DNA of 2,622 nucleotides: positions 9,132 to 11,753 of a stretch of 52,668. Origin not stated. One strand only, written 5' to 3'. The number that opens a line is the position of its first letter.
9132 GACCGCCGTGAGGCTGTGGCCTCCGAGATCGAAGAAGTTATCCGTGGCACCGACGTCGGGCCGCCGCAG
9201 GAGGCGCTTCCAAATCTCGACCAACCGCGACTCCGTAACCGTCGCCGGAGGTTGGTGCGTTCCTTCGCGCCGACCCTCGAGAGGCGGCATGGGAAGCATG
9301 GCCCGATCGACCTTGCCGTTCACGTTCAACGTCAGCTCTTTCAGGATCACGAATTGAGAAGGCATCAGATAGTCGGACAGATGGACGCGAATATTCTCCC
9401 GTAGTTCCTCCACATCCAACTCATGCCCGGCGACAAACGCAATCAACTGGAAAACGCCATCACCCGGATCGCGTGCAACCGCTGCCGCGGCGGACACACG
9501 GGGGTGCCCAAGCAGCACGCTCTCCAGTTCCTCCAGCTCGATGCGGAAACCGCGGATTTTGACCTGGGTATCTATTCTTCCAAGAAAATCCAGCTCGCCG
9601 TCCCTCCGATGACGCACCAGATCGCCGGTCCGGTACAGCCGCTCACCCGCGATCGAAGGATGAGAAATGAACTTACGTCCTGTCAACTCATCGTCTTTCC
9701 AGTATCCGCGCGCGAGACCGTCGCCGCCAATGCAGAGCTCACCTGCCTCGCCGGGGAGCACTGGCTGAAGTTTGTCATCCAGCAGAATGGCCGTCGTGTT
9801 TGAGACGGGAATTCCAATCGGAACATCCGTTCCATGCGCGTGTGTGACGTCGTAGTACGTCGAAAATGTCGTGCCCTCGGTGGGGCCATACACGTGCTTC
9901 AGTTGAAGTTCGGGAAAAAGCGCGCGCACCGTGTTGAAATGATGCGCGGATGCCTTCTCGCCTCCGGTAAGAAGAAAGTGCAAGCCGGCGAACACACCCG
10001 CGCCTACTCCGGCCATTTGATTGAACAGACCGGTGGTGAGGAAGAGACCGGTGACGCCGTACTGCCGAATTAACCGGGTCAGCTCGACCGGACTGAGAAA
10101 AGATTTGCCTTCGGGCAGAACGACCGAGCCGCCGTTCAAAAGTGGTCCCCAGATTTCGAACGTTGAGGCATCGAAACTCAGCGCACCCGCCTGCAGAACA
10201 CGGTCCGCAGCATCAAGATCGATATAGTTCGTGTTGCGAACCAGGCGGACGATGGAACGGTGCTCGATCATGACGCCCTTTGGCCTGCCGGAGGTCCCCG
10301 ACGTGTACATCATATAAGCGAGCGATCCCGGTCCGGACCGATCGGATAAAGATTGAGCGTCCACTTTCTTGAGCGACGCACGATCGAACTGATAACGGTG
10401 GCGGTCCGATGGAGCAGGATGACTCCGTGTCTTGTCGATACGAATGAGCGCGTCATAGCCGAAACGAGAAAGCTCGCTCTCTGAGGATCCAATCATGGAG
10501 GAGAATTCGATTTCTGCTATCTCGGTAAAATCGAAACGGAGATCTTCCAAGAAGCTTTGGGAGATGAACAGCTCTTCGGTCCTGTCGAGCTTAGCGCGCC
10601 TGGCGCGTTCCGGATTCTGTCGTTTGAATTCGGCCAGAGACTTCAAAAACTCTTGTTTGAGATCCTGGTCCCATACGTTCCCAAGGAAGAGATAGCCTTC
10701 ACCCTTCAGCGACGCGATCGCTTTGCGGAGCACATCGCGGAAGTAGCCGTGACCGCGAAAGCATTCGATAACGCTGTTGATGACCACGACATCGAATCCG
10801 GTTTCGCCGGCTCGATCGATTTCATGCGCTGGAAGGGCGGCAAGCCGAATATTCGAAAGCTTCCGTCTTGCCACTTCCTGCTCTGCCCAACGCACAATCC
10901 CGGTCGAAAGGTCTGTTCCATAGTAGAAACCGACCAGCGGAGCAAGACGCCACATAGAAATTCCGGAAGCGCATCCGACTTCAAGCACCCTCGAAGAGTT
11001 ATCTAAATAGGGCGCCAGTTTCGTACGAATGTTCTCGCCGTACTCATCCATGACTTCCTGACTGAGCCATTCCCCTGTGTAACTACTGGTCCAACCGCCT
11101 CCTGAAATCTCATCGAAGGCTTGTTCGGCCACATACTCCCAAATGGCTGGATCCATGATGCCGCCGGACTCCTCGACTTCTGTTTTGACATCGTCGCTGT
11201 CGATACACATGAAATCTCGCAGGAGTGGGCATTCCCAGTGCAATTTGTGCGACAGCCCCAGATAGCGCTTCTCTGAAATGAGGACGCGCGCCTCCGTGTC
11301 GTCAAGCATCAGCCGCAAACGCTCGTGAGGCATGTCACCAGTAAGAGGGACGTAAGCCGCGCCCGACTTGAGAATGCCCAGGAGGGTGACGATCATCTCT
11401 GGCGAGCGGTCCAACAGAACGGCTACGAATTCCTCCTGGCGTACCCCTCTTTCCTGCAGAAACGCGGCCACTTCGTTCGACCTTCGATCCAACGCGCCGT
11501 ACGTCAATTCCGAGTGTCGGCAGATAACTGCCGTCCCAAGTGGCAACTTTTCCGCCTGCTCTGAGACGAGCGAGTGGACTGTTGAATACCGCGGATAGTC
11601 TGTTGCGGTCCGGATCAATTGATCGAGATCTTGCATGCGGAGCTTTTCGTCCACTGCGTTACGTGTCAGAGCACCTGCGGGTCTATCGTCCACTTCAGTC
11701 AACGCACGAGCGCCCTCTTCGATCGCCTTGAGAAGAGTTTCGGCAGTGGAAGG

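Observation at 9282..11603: Terminal A domain interrupted by a methyltransferase between motifs a2 and a3, with an aliphatic specificity code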

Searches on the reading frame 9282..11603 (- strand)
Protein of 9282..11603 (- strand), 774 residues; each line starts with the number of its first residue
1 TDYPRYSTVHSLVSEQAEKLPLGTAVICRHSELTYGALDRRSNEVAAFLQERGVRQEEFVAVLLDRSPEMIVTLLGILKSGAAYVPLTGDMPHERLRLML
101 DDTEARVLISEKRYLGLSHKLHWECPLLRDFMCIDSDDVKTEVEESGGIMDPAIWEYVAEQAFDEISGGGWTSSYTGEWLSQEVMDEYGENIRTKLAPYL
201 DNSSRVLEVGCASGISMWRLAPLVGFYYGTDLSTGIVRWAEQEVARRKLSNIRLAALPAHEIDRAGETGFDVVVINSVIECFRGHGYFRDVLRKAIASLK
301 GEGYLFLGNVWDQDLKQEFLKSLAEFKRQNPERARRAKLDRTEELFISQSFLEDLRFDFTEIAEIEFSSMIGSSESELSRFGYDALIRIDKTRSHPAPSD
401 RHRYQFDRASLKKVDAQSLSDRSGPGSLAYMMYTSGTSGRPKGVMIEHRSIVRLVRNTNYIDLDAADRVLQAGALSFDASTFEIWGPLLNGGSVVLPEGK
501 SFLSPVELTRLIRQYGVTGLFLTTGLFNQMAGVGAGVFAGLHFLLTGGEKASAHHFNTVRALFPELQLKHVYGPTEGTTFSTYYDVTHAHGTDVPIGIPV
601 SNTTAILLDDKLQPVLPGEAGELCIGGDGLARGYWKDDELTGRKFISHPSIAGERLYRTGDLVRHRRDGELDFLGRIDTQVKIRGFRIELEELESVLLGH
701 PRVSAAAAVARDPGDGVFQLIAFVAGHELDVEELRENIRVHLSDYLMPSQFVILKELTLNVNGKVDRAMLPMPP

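Call 25: find_related_loci(query=window:9282-11603:-, collection=genome_contigs, flank=10000)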
Query window:9282-11603:- (774 aa) in genome_contigs; peptide patterns used: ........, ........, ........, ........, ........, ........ (x = any residue, [..] = any of these).
200 stretches matched a pattern; 180 encode a relative of the query (tblastn E <= 1e-3); the best 80 are kept; 79 distinct loci.
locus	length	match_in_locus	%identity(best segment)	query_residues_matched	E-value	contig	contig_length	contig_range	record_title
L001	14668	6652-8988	62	1-773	0e+0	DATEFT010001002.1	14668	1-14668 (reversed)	MAG TPA_asm: Blastocatellia bacterium isolate SMAG_U8766 k141_1730721, whole genome shotgun sequence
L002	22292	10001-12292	35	32-773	6e-137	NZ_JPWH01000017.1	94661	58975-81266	Thalassospira profundimaris strain S25-3-2 contig17, whole genome shotgun sequence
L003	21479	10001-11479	43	2-773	1e-98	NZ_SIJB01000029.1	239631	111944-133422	Chengkuizengella marina strain YPA3-1-1 contig29, whole genome shotgun sequence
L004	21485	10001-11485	45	1-773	8e-96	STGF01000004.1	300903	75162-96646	Paenibacillus sp. SY21-1 SY21-1_ctg0004, whole genome shotgun sequence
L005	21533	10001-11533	51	1-773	1e-93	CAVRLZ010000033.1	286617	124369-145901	MAG: uncultured Chloroflexia bacterium isolate MFD01275.bin.2.96 genome assembly, contig: contig_7882, whole genome shot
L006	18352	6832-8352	48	3-773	1e-93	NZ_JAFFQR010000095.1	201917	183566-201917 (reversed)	Paenibacillus farraposensis strain UY79 NODE_210_length_201847_cov_44.588352, whole genome shotgun sequence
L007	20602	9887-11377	50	1-773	2e-93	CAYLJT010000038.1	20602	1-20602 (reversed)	MAG TPA_asm: uncultured Polyangiaceae bacterium isolate SRP173033_co1_384 genome assembly, contig: NODE_4475_length_2060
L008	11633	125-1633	47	1-773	2e-94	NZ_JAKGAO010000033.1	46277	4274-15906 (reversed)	Paenibacillus tarimensis strain DSM 19409 Contig_33, whole genome shotgun sequence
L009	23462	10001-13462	48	2-773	5e-90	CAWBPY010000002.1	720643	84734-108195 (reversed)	MAG: uncultured Acidobacteriota bacterium isolate MFD09206.bin.1.119 genome assembly, contig: contig_18192, whole genome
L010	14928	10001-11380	49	318-773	9e-125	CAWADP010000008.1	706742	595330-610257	MAG: uncultured Alphaproteobacteria bacterium isolate MFD09286.bin.1.124 genome assembly, contig: contig_18148, whole ge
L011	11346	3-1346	47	56-773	1e-93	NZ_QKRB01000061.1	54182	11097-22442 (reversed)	Paenibacillus sambharensis strain SMB1 383, whole genome shotgun sequence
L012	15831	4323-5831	46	2-773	2e-89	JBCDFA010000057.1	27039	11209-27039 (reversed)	MAG: Chloroflexota bacterium isolate P01_G01_bin.9 k141_3238751_length_27039_cov_15.3859, whole genome shotgun sequence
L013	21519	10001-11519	48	1-773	3e-87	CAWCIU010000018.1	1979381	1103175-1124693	MAG: uncultured Acidobacteriota bacterium isolate MFD04580.bin.1.152 genome assembly, contig: contig_8489, whole genome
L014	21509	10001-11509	48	1-773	3e-86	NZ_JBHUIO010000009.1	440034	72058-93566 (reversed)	Tumebacillus lipolyticus strain KCTC 32289 platanus_K_17_124_9, whole genome shotgun sequence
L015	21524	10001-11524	49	1-773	2e-85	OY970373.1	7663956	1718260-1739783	MAG: uncultured Acidobacteriota bacterium isolate MFD09368.bin.c.1 genome assembly, chromosome: 1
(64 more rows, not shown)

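Call 63: search_protein_families(library=pfam, proteins=[L010:8459-9946:+], max_evalue=0.01)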
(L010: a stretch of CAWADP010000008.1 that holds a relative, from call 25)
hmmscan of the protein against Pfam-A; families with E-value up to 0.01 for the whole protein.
L010:8459-9946:+ (496 aa): 0 families

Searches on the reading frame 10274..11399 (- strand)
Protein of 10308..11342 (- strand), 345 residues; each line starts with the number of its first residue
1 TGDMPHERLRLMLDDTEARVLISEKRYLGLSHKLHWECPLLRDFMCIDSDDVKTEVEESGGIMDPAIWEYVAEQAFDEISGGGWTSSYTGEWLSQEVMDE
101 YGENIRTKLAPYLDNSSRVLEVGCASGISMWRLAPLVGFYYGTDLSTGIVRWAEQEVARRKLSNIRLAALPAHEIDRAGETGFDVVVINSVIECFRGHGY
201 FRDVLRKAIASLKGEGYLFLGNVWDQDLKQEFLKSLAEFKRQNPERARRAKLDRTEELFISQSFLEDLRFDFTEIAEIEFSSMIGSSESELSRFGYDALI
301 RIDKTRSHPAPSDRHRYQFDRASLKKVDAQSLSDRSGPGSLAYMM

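Call 5: search_protein_families(library=pfam, proteins=[window:10308-11342:-], max_evalue=1)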
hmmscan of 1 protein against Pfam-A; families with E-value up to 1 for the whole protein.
seq(345 aa): 9 families
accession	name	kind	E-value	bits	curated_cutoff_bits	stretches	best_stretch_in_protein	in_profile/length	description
PF08242.18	Methyltransf_12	-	1.2e-11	45.6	30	1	120-218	1-98/98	Methyltransferase domain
PF13847.12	Methyltransf_31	-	5.8e-10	39.5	27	1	114-235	2-125/145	Methyltransferase domain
PF13649.12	Methyltransf_25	-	1.5e-08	35.6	27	1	119-216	1-97/97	Methyltransferase domain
PF08241.18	Methyltransf_11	-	2.9e-08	34.7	21.2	1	120-219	1-94/95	Methyltransferase domain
PF13489.12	Methyltransf_23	-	2.5e-07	31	27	1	105-231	12-124/164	Methyltransferase domain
PF05401.17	NodS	-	0.0053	17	24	1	116-224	44-148/201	Nodulation protein S (NodS)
PF01739.24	CheR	-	0.025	14.4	27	0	162-222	117-175/195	CheR methyltransferase, SAM binding domain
PF01135.25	PCMT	-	0.093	12.9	20.3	1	113-167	71-128/210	Protein-L-isoaspartate(D-aspartate) O-methyltransferase (PCMT)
PF06325.19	PrmA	-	0.23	11.4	22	1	112-192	158-236/296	Ribosomal protein L11 methyltransferase (PrmA)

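Call 7: search_solved_structures(query=window:10308-11342:-, max_evalue=1, show_alignments=2)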
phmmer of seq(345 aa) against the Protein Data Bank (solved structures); distinct sequences matched with E-value up to 1: 14.
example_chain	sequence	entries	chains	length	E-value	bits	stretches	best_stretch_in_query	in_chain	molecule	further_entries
5wmm_A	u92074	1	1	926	3.9e-15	59.4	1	55-301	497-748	NRPS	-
5doo_A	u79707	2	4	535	0.0086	18.8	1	109-192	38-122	protein lysine methyltransferase 2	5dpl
9whw_B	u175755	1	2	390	0.018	17.8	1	114-220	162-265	N-methyltransferase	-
3sm3_A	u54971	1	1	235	0.043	16.5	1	111-274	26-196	SAM-dependent methyltransferases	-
1ve3_A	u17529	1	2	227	0.054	16.2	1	103-205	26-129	hypothetical protein PH0226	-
7bgg_A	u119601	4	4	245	0.078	15.7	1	118-209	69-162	heterocyclic toxin methyltransferase (Rv0560c) | 2-heptyl-1-hydroxyquinolin-4(1H)-one methyltransferase | Uncharacterized protein Rv0560c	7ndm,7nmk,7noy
8ys9_A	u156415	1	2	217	0.079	15.7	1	109-192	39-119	Phosphatidylethanolamine N-methyltransferase/phosphatidyl-N-methylethanolamine N-methyltra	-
1xxl_A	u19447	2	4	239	0.086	15.5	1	117-262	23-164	YcgJ protein | ycgJ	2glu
23ks_A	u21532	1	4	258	0.14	14.9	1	105-187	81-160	Release factor glutamine methyltransferase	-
23lq_B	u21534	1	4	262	0.14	14.8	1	105-187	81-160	Putative oxidase > apramycin biosynthesisN-methyltransferase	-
4p7c_A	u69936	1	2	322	0.69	12.6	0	107-135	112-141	tRNA (mo5U34)-methyltransferase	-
2yxd_A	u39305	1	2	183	0.69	12.5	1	113-170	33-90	Probable cobalt-precorrin-6Y C(15)-methyltransferase [decarboxylating]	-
4qnu_A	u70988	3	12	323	0.78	12.4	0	110-172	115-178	tRNA (mo5U34)-methyltransferase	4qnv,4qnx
5dnk_A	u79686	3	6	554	0.93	12.1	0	110-193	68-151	protein lysine methyltransferase 1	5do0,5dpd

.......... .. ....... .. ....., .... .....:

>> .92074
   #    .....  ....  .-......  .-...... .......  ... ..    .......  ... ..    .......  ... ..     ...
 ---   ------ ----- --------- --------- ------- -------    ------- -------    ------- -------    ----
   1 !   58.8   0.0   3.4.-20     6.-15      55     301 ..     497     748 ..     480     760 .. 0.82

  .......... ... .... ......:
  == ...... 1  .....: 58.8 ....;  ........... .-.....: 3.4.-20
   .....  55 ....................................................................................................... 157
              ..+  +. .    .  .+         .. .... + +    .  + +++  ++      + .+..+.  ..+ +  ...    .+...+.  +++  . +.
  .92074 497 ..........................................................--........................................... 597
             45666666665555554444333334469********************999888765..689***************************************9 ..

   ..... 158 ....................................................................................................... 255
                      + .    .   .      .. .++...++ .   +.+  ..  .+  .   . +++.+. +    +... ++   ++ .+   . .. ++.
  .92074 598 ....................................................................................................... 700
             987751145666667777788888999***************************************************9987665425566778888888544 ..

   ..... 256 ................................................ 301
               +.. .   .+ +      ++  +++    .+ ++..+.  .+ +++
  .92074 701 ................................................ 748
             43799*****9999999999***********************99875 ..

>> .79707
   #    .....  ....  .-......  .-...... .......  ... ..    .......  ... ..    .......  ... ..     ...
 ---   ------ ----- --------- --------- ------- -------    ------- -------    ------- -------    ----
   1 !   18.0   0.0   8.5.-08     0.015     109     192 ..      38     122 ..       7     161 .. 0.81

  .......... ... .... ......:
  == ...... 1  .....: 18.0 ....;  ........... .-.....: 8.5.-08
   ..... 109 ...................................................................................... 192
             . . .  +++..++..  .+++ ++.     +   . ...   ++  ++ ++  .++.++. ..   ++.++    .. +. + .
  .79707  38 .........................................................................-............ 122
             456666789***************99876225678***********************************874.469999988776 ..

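Call 17: find_homologous_proteins(query=window:10308-11342:-, max_evalue=1e-10)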
Query seq(345 aa) (345 aa): 21 proteins with E <= 1e-10 among 4802 candidates.
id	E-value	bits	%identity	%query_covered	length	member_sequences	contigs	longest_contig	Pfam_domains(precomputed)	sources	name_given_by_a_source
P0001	1.4e-118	414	52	99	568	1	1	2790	PF13847.13,PF13649.13,PF00501.35,PF08241.19,PF08242.19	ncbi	-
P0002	1.2e-98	349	53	88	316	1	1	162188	PF13847.13,PF13489.13,PF13649.13,PF08241.19,PF08242.19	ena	-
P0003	3.4e-92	328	59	69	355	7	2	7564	PF13847.13,PF13489.13,PF13649.13,PF00501.35,PF08241.19,PF08242.19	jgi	jgi:hypothetical protein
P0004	4.3e-92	327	56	76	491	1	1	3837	PF13847.13,PF13489.13,PF13649.13,PF00501.35,PF08241.19,PF08242.19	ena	-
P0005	1.3e-88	316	51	85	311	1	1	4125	PF13847.13,PF13489.13,PF13649.13,PF08241.19,PF08242.19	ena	-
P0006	1.9e-79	286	46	87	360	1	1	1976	PF13847.13,PF13489.13,PF13649.13,PF08241.19,PF08242.19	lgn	-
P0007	4.5e-78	281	42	91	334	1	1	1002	PF13847.13,PF13489.13,PF02353.27,PF05175.21,PF13649.13,PF00501.35,PF01739.25,PF08241.19,PF08242.19,PF05401.17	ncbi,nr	ncbi:MAG: methyltransferase domain-containing protein, partial [bacterium]|nr:methyltransferase doma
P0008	3.6e-75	272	43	86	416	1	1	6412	PF13847.13,PF13489.13,PF13649.13,PF00501.35,PF08241.19,PF08242.19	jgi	-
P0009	2.3e-74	269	40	93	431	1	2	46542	PF13847.13,PF13489.13,PF13649.13,PF00501.35,PF08241.19,PF08242.19,PF05401.17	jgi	jgi:SAM-dependent methyltransferase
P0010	6.0e-74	268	41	92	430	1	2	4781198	PF13847.13,PF13489.13,PF13649.13,PF08241.19,PF08242.19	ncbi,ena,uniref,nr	ncbi:MAG TPA: class I SAM-dependent methyltransferase [Methylomusa anaerophila]|uniref:Chondramide s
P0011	3.0e-73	265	43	77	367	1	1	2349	PF13847.13,PF13489.13,PF13649.13,PF00501.35,PF01739.25,PF08241.19,PF08242.19,PF05401.17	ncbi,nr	ncbi:MAG: AMP-binding protein, partial [Clostridiaceae bacterium]|nr:AMP-binding protein [Clostridia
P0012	1.9e-70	256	52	67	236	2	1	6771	PF13847.13,PF13489.13,PF05175.21,PF13649.13,PF08241.19,PF08242.19,PF05401.17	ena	-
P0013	4.9e-69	251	50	70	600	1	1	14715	PF13847.13,PF00668.26,PF13489.13,PF13649.13,PF00501.35,PF08241.19,PF08242.19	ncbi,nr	ncbi:MAG: hypothetical protein QG657_5119, partial [Acidobacteriota bacterium]|nr:hypothetical prote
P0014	1.6e-63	233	48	65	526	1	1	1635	PF13847.13,PF00668.26,PF13489.13,PF13649.13,PF00501.35,PF08241.19,PF08242.19,PF05401.17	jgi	jgi:non-ribosomal peptide synthetase component F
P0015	1.2e-62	231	58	52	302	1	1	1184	PF13649.13,PF00501.35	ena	-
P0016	2.5e-55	206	41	76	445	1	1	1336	PF13847.13,PF13489.13,PF13649.13,PF00501.35,PF08241.19,PF08242.19,PF05401.17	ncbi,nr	ncbi:MAG: AMP-binding protein, partial [bacterium]|nr:AMP-binding protein [bacterium]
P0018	8.2e-41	159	60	39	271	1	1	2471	PF13847.13,PF13649.13,PF08241.19,PF08242.19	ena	-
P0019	6.7e-20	90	31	67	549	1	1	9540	PF13847.13,PF13489.13,PF13649.13,PF00550.32,PF13193.13,PF01209.25,PF08241.19,PF08242.19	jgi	jgi:SAM-dependent methyltransferase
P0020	2.6e-18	85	30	67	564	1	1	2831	PF13847.13,PF13489.13,PF13649.13,PF00550.32,PF08241.19,PF08242.19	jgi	-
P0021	2.2e-17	82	33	66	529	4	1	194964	PF13847.13,PF13489.13,PF13649.13,PF13193.13,PF08241.19,PF08242.19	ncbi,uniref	ncbi:methyltransferase [Micromonospora sp. NPDC006431]|uniref:methyltransferase n=1 Tax=Micromonospo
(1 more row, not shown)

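Call 43: predict_structure(alignment_id=A1)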
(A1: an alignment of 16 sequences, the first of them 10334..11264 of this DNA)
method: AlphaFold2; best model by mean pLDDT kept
length: 310 residues; sequences in the alignment: 16
mean_pLDDT: 80.7   pTM: 0.82
mean pLDDT of the five models: 80.7, 79.2, 79.1, 78.6, 74.0
residues with pLDDT >= 90: 120; 70-90: 118; 50-70: 41; < 50: 31
segments of 3 or more residues with pLDDT < 50: 1-19, 21-24, 306-310
pLDDT, mean of each block of 10 residues (from residue 1): 36 43 55 71 84 84 87 93 97 87 91 94 90 94 91 94 84 86 96 94 88 84 64 86 87 91 87 95 64 55 50
secondary structure, 60 per line:
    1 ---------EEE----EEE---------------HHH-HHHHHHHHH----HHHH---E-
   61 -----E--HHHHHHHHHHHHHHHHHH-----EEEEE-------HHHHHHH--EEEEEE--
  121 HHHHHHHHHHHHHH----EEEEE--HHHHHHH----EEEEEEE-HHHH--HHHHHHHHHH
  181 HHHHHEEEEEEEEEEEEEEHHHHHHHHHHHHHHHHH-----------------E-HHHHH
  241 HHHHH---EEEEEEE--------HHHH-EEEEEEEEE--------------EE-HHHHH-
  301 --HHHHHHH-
elements in order: E10-12 E17-19 H39-47 H52-55 H69-86 E92-96 H104-110 E113-118 H121-134 E139-143 H146-152 E157-163 H165-168 H171-185 E186-199 H200-216 H236-245 E249-255 H264-267 E269-277 H295-299 H303-309

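Call 48: fold_search(model_id=the predicted structure, library=pdb)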
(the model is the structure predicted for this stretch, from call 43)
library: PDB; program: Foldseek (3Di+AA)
matches with E <= 10: 1969; with E <= 0.001: 1360
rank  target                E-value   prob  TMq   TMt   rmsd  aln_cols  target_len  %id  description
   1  5wmm_A                5.3e-17  1.00  0.68  0.26   4.4       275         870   24  Crystal structure of an adenylation domain interrupted by a methylation domain (AMA4) from nonribosomal peptide synthe (released 2018-03-14)
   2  3ofj                  1.4e-09  1.00  0.48  0.78   3.9       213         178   18  Crystal structure of N-methyltransferase NodS from Bradyrhizobium japonicum WM9 (released 2010-10-27)
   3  5f8e_C                1.7e-09  1.00  0.47  0.41   6.4       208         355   16  Rv2258c-SAH (released 2016-06-29)
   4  8zc8_A                1.9e-09  1.00  0.48  0.54   8.4       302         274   16  The structure of MitM and mitomycin A with SAH in mitomycin (released 2024-11-27)
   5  1xxl_A                2.2e-09  1.00  0.45  0.58   7.0       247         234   14  The crystal structure of YcgJ protein from Bacillus subitilis at 2.1 A resolution (released 2004-11-23)
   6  3ofk_D                2.5e-09  1.00  0.48  0.79   4.6       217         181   18  Crystal structure of N-methyltransferase NodS from Bradyrhizobium japonicum WM9 in complex with S-adenosyl-l-homocyste (released 2010-10-27)
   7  5f8c_A                2.6e-09  1.00  0.47  0.41   6.4       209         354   16  Rv2258c-unbound (released 2016-06-29)
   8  4nec_C                3.1e-09  1.00  0.46  0.59   4.9       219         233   18  Conversion of a Disulfide Bond into a Thioacetal Group during Echinomycin Biosynthesis (released 2014-01-15)
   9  3mti_A                3.1e-09  1.00  0.37  0.65   8.0       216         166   12  The Crystal Structure of a rRNA Methylase from Streptococcus thermophilus to 1.95A (released 2010-05-12)
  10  3mti_B                3.3e-09  1.00  0.40  0.64   6.9       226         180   12  The Crystal Structure of a rRNA Methylase from Streptococcus thermophilus to 1.95A (released 2010-05-12)
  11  3ofk_C                5.1e-09  1.00  0.48  0.71   5.4       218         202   19  Crystal structure of N-methyltransferase NodS from Bradyrhizobium japonicum WM9 in complex with S-adenosyl-l-homocyste (released 2010-10-27)
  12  3ocj                  5.1e-09  1.00  0.49  0.51   4.1       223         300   15  The crystal structure of a possilbe exported protein from Bordetella parapertussis (released 2010-10-06)
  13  6d6y                  5.1e-09  1.00  0.40  0.26   8.7       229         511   17  AprA Methyltransferase 2 - GNAT didomain in complex with SAH (released 2018-05-09)
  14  4yuy_B                5.4e-09  1.00  0.38  0.40  15.1       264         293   13  Crystal structure of Trypanosoma cruzi spermidine synthase in complex with isoquinolin-1-amine (released 2015-09-09)
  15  3ofk_A                5.7e-09  1.00  0.51  0.74   7.6       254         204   17  Crystal structure of N-methyltransferase NodS from Bradyrhizobium japonicum WM9 in complex with S-adenosyl-l-homocyste (released 2010-10-27)
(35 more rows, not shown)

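Call 49: search_protein_representatives(protein=window:10274-11399:-)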
Query: 375 residues. Proteins with E-value up to 0.001 (for the whole library): 30971; up to 1e-10: 10689; up to 1e-30: 1588. The best 150 are listed.
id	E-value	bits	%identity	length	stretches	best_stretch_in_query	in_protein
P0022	9.5e-281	946.5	43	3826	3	3-375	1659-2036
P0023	1.9e-258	873.1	41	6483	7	4-375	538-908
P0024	3.1e-215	730.9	45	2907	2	2-375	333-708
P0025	6.0e-207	703.6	46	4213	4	2-375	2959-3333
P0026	1.8e-206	702.1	43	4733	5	1-375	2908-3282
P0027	9.0e-206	699.8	46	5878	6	5-375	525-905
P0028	7.6e-200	680.3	43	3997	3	1-375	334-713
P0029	3.6e-197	671.5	46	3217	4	4-375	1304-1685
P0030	1.5e-196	669.4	42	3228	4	3-374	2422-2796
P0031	7.2e-196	667.2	42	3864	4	2-375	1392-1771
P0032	1.8e-195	665.9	43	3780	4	1-375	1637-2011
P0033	7.8e-188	640.7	47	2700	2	4-375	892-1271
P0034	7.8e-184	627.6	46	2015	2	5-375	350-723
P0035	2.0e-183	626.3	42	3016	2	2-375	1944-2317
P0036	3.9e-169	579.2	64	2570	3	1-375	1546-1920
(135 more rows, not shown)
